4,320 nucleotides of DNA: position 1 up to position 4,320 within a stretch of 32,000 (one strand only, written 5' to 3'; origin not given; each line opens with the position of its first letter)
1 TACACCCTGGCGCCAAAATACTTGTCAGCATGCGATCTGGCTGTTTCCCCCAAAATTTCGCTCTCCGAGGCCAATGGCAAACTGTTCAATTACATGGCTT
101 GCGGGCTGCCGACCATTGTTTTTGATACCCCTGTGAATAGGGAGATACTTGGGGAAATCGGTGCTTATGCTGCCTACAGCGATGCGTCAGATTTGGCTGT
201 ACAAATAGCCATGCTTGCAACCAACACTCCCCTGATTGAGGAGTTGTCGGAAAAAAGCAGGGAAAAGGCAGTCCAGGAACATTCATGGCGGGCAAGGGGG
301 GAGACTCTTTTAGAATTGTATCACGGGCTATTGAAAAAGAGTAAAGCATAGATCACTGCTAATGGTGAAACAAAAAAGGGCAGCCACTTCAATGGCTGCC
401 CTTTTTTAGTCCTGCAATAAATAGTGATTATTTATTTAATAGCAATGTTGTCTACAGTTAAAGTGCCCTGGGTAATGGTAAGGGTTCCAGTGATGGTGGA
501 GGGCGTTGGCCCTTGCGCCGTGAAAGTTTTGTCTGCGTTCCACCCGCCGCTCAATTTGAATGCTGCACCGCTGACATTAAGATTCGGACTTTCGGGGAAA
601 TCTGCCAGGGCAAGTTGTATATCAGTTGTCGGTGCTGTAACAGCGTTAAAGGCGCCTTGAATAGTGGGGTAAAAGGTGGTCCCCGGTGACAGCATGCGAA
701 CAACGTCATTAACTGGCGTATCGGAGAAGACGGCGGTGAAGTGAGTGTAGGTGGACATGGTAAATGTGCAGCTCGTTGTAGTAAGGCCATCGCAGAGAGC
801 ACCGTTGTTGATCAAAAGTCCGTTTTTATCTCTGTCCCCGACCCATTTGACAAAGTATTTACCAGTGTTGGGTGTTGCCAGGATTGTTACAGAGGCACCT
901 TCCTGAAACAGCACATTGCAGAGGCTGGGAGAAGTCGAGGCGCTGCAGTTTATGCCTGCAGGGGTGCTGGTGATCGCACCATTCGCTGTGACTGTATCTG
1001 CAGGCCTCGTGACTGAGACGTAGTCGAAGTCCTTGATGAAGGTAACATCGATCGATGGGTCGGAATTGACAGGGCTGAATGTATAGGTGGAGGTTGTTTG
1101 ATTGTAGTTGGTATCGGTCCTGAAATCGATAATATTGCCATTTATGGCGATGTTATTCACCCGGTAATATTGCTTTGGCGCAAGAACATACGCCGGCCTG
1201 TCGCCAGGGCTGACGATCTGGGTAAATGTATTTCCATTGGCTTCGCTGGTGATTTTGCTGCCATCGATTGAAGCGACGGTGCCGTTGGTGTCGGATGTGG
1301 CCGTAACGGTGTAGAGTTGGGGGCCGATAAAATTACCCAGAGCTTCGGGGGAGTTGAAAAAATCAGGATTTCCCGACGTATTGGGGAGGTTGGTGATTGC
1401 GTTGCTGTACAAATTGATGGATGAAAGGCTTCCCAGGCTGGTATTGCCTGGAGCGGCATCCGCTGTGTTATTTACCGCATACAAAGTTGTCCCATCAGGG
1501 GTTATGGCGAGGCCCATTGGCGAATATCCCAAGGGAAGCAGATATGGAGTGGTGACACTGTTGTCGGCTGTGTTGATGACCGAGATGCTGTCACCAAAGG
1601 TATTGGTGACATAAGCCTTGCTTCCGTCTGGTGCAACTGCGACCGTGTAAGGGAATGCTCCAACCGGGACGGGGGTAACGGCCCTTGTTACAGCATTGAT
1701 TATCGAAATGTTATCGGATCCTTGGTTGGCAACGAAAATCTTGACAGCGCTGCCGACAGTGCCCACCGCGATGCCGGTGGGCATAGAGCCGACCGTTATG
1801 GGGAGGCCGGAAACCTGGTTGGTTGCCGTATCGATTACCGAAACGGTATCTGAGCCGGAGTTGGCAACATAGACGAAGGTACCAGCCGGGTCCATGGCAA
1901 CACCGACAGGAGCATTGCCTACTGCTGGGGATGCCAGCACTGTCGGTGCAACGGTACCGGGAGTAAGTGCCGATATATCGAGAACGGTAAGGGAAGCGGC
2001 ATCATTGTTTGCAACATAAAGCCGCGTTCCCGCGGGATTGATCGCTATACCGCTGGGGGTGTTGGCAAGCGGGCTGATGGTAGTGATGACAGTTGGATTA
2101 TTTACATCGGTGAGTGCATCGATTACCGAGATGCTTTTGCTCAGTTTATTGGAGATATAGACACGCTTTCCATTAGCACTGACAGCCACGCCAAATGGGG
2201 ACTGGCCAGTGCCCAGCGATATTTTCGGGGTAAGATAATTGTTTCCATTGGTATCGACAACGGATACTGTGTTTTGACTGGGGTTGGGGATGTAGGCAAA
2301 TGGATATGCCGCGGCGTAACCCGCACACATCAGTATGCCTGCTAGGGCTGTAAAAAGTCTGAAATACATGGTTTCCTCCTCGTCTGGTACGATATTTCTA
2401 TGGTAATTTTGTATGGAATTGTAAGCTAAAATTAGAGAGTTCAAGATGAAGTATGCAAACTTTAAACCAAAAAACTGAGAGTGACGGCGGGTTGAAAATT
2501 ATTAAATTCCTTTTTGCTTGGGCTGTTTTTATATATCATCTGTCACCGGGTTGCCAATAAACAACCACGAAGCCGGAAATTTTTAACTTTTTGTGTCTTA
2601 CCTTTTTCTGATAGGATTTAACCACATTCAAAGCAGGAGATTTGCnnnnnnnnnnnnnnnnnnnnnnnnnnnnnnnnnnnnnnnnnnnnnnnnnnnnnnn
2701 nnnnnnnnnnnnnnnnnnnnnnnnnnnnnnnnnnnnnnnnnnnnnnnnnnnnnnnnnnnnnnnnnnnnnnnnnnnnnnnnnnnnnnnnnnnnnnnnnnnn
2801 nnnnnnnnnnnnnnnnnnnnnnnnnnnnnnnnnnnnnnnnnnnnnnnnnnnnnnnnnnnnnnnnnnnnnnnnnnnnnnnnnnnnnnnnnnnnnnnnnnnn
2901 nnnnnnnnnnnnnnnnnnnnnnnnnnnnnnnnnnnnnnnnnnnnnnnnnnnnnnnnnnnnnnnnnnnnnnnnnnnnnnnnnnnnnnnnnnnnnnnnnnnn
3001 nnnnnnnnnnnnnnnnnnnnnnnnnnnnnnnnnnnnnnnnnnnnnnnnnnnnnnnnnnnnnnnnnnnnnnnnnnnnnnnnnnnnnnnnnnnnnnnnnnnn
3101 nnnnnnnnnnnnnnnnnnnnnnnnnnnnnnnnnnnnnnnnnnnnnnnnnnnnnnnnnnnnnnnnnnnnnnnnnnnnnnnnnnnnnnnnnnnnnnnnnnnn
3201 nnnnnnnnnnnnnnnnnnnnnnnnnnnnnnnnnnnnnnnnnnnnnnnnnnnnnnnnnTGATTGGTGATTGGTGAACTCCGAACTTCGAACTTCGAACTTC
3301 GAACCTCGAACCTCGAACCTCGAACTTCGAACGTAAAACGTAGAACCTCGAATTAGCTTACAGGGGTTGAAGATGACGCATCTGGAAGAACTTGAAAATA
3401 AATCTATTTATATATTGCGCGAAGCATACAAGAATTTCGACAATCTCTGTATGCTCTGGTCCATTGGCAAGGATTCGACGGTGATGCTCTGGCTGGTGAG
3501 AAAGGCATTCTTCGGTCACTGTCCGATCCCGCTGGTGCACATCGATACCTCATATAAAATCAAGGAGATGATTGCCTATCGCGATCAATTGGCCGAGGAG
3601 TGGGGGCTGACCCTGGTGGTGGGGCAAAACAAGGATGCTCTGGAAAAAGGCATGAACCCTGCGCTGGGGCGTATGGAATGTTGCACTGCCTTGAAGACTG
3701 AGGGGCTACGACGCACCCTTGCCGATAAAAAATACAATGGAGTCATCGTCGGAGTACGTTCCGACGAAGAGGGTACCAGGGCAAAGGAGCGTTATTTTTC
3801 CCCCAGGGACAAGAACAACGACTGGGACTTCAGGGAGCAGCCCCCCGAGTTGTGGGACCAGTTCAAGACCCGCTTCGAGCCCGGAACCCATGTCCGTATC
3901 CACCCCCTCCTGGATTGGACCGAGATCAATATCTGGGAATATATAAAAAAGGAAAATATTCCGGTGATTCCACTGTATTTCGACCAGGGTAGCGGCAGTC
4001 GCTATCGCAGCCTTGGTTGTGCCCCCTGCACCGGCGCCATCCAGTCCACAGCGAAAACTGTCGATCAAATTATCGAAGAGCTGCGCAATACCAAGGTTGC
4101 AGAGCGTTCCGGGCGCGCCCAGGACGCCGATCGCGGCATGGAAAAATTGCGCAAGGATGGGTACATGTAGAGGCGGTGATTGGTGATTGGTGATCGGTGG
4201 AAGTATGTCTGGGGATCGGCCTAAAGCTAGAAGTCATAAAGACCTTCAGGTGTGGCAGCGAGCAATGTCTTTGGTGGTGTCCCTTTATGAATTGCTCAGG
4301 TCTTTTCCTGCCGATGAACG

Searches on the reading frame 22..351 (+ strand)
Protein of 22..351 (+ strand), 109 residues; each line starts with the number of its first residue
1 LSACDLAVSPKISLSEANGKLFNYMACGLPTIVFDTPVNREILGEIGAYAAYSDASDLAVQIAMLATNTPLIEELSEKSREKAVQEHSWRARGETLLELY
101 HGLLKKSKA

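Call 69: search_protein_families(library=pfam, proteins=[window:22-351:+], max_evalue=0.00001)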
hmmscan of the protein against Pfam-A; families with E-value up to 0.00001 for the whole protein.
window:22-351:+ (109 aa): 2 families
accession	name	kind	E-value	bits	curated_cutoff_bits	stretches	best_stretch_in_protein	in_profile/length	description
PF13524.12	Glyco_trans_1_2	-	4.3e-09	36.9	25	1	16-98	62-144/144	Glycosyl transferase-like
PF13692.12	Glyco_trans_1_4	-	9.8e-07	29.6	27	1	1-68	74-142/142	Glycosyl transferases group 1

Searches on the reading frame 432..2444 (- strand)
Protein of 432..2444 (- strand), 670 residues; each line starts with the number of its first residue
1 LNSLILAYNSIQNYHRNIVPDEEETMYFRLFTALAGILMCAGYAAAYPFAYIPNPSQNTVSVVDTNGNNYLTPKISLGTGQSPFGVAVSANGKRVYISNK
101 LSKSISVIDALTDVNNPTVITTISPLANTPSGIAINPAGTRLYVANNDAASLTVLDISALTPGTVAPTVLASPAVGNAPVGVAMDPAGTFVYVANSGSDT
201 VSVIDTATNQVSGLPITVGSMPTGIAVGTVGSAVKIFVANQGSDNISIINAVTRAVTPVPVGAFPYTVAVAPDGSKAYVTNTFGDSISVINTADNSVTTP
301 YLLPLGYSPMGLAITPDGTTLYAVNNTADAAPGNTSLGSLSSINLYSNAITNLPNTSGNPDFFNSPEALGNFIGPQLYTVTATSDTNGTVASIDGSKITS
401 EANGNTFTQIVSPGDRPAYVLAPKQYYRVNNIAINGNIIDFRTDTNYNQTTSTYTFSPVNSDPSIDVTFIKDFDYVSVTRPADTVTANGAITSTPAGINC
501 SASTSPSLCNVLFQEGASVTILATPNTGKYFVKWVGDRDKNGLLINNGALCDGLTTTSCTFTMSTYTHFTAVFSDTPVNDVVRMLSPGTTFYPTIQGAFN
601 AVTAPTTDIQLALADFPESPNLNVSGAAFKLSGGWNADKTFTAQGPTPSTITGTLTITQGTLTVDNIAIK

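Call 9: search_protein_families(library=pfam, proteins=[window:432-2444:-])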
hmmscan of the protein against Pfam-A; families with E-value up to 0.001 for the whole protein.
window:432-2444:- (670 aa): 6 families
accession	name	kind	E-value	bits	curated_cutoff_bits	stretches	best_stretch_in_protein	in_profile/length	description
PF10282.15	Lactonase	-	5.4e-18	65.7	21.7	1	50-159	205-322/344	Lactonase, 7-bladed beta-propeller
PF21783.3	YNCE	-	2e-08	34.4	27.1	0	33-124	26-113/339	YNCE-like beta-propeller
PF08450.18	SGL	-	1.1e-07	32.1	26.3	1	110-227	116-232/246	SMP-30/Gluconolactonase/LRE-like region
PF24684.1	Vgb_lyase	-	3e-06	26.7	50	0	217-328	94-201/290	Virginiamycin B lyase family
PF18998.6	Flg_new_2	-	9.9e-05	22.7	23.6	1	513-575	19-71/73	Divergent InlB B-repeat domain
PF01731.26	Arylesterase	-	0.00081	20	21.3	0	81-109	54-82/86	Arylesterase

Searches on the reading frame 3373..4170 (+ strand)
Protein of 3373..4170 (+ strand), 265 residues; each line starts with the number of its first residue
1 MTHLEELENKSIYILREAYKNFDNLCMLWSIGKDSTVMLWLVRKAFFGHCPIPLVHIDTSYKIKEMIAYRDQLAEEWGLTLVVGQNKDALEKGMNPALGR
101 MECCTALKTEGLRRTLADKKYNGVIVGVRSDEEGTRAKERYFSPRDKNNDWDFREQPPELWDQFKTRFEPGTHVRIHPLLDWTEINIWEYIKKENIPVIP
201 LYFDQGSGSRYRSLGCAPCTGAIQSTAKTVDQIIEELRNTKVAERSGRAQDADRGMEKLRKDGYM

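Call 4: search_protein_families(library=pfam, proteins=[window:3373-4170:+])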
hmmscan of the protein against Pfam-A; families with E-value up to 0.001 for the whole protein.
window:3373-4170:+ (265 aa): 1 family
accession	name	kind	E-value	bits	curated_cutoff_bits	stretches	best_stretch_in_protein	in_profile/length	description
PF01507.26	PAPS_reduct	-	1.8e-43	149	22.5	1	25-221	2-174/175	Phosphoadenosine phosphosulfate reductase domain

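Call 5: search_protein_families(library=ncbifam, proteins=[window:3373-4170:+])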
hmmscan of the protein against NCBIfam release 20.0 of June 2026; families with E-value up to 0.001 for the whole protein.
window:3373-4170:+ (265 aa): 14 families
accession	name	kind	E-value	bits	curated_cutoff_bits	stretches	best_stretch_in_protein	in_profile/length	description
NF003587.0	PRK05253.1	subfamily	4.6e-113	377.4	195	2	1-205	6-212/301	sulfate adenylyltransferase subunit CysD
NF009214.0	PRK12563.1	equivalog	7.9e-85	285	413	2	1-204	21-226/317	sulfate adenylyltransferase subunit CysD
TIGR02039.1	CysD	subfamily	2.3e-83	280.2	396.6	2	4-204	1-203/294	sulfate adenylyltransferase, small subunit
NF002537.0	PRK02090.1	equivalog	2.8e-24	86.1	154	1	11-227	28-220/244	phosphoadenylyl-sulfate reductase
TIGR02055.1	APS_reductase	subfamily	9.8e-19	67.9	235.3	1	49-227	17-175/194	adenylylsulfate reductase, thioredoxin dependent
TIGR00434.1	cysH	subfamily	1.2e-15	58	165.1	2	173-225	146-193/214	phosophoadenylyl-sulfate reductase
NF006351.0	PRK08576.1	equivalog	2.2e-15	56.2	290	1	4-220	218-402/436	hypothetical protein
NF006327.0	PRK08557.1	equivalog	1.9e-14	53.3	366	1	3-240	158-375/415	hypothetical protein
TIGR02057.1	PAPS_reductase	equivalog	2.2e-13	50.6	254.2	2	173-224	157-203/224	phosphoadenosine phosphosulfate reductase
NF010367.0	PRK13795.1-2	equivalog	8.1e-12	44.4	456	1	2-221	221-417/584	hypothetical protein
NF010368.0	PRK13795.1-3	equivalog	3.4e-09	35.5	588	1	4-236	228-437/635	hypothetical protein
NF010366.0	PRK13795.1-1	equivalog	3.4e-08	32.1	745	1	3-236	243-460/667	hypothetical protein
NF010369.0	PRK13795.1-4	equivalog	0.00023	19.5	1086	0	3-221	231-430/633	hypothetical protein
TIGR00424.1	APS_reduc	equivalog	0.00085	18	553.2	0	171-223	252-299/464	5'-adenylylsulfate reductase, thioredoxin-independent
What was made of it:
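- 3373..4170 (+): cysD (sulfate adenylyltransferase small subunit), the upstream flank of the cassette. Its stop is TAG 4168-4170. PF01507 at E 1.8e-43 and NF003587 at 377 bits (calls 4, 5).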

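Call 14: find_related_loci(query=window:3373-4170:+, collection=genome_contigs, flank=6000)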
Query window:3373-4170:+ (265 aa) in genome_contigs; peptide patterns used: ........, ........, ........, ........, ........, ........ (x = any residue, [..] = any of these).
163 stretches matched a pattern; 126 encode a relative of the query (tblastn E <= 1e-3); the best 80 are kept; 80 distinct loci.
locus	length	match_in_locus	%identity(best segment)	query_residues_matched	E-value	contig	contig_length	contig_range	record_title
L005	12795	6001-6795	95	1-265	2e-176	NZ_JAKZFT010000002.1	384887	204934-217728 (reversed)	Geotalea sp. SG265 Scaffold2, whole genome shotgun sequence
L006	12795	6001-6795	95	1-265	8e-176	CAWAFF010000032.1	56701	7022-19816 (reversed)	MAG: uncultured delta proteobacterium isolate MFD03638.bin.2.1 genome assembly, contig: contig_2591, whole genome shotgu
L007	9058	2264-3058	88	1-265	3e-167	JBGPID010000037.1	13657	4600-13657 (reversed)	MAG: Geobacteraceae bacterium isolate OBJ_0618_7090110_342 k141_3802163_length_13657_cov_32.2078, whole genome shotgun s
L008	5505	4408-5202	87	1-265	2e-166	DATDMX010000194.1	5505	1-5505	MAG TPA_asm: Geobacteraceae bacterium isolate SMAG_U422 k141_296064, whole genome shotgun sequence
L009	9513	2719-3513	86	1-265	4e-164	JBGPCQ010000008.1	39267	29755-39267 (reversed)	MAG: Geobacteraceae bacterium isolate OBJ_0618_050_45 k141_1498018_length_39267_cov_18.2100, whole genome shotgun sequen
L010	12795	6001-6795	87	1-265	2e-161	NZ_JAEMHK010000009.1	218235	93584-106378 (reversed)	Geomonas propionica strain Red259 NODE_9_length_218235_cov_201.544404, whole genome shotgun sequence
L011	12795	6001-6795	87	1-265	1e-160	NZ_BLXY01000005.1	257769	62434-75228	Geomonas paludis strain Red736 sequence05, whole genome shotgun sequence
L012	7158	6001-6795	85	1-265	5e-158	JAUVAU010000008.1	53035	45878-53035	MAG: Deltaproteobacteria bacterium isolate CSMAG_227 CSMAG_227_k127_6383527_length_53035_cov_27.0587, whole genome shotg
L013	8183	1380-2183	77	1-265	2e-144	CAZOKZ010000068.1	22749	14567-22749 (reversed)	MAG TPA_asm: uncultured Candidatus Sumerlaeota bacterium isolate SRP304446_co1_162 genome assembly, contig: NODE_1556_le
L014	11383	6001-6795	75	1-265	3e-142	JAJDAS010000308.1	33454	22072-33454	MAG: Nitrospinia bacterium isolate OFTM173 OFTM173_307, whole genome shotgun sequence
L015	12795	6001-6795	76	1-265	3e-142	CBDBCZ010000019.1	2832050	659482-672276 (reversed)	MAG: Nitrospirales bacterium isolate 012ff4a1-fade-42c0-aa29-68b44be8729c genome assembly, contig: contig_19, whole geno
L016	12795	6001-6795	76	1-265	1e-141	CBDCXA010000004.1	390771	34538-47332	MAG: Nitrospirales bacterium isolate 75928b9c-8f91-480a-88d1-d467ce191be9 genome assembly, contig: contig_4, whole genom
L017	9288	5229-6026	76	1-265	1e-140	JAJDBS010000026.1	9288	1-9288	MAG: Nitrospirales bacterium isolate OFTM76 OFTM76_25, whole genome shotgun sequence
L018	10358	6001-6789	76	3-265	1e-140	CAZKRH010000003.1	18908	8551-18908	MAG TPA_asm: uncultured Nitrospiraceae bacterium isolate binchicken_co244_8 genome assembly, contig: k141_3208919, whole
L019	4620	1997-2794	76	1-265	4e-143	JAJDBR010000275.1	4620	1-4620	MAG: Nitrospirales bacterium isolate OFTM42 OFTM42_274, whole genome shotgun sequence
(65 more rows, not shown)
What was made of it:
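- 3373..4170 (+): It is 95% identical to the protein of Geotalea sp. SG265 (call 14).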
